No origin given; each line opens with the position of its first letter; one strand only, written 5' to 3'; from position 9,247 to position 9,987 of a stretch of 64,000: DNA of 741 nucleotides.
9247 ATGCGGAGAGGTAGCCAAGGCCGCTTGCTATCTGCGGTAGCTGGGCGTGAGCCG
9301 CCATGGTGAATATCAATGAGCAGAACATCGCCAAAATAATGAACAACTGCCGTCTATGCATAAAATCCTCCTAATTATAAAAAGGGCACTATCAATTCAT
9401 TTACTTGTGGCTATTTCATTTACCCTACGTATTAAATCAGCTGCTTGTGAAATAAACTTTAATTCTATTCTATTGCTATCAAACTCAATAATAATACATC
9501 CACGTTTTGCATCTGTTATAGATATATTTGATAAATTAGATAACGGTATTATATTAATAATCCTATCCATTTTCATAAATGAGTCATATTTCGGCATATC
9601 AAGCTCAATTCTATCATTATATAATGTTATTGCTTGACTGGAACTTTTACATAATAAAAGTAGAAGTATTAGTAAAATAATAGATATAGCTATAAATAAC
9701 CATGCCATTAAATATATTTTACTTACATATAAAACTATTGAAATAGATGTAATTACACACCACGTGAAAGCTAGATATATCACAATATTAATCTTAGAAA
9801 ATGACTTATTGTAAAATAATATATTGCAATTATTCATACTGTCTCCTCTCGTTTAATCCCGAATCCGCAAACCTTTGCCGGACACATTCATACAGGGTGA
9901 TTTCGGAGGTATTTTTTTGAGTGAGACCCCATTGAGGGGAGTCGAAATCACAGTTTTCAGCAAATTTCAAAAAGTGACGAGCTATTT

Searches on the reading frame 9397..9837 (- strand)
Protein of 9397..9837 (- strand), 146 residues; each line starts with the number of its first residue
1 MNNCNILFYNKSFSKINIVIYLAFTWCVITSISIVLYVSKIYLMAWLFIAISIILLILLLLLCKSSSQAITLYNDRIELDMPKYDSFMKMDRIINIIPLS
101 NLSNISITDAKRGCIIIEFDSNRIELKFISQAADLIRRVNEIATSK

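Call 4: search_protein_families(library=pfam, proteins=[window:9397-9837:-], max_evalue=0.01)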
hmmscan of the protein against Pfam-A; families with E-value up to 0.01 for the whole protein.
window:9397-9837:- (146 aa): 0 families

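Call 25: search_protein_families(library=pfam, proteins=[window:9397-9837:-], max_evalue=10)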
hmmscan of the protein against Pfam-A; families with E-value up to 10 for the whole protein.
window:9397-9837:- (146 aa): 2 families
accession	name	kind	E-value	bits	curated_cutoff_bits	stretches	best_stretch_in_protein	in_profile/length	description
PF10003.15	DUF2244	-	0.1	12.7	27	1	10-80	4-76/138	Integral membrane protein (DUF2244)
PF20990.2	DUF2207_C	-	2.1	8.4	33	1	14-64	133-187/247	Predicted membrane protein (DUF2207) C-terminal domain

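Call 26: search_protein_families(library=ncbifam, proteins=[window:9397-9837:-], max_evalue=1)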
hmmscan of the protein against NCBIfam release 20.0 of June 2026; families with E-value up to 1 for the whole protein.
window:9397-9837:- (146 aa): 0 families

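Call 85: find_homologous_proteins(query=window:9400-9837:-, max_evalue=0.001)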
Query window:9400-9837:- (146 aa): 1 proteins with E <= 0.001 among 88 candidates.
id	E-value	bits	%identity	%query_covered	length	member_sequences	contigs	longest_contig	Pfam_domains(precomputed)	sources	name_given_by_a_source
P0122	1.9e-83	295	100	100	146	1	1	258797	-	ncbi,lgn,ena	-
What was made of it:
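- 9397..9837 (-): Small ORF (146 aa, 2 TM helices, GC 0.25). Predicted immunity gene of A. Before the IS insertion its ATG overlapped A's TGA (ATGA). Unique in the 5.8-billion-protein database (call 85).
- Tried and rejected: The search with A's small ORF found only itself (call 85).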
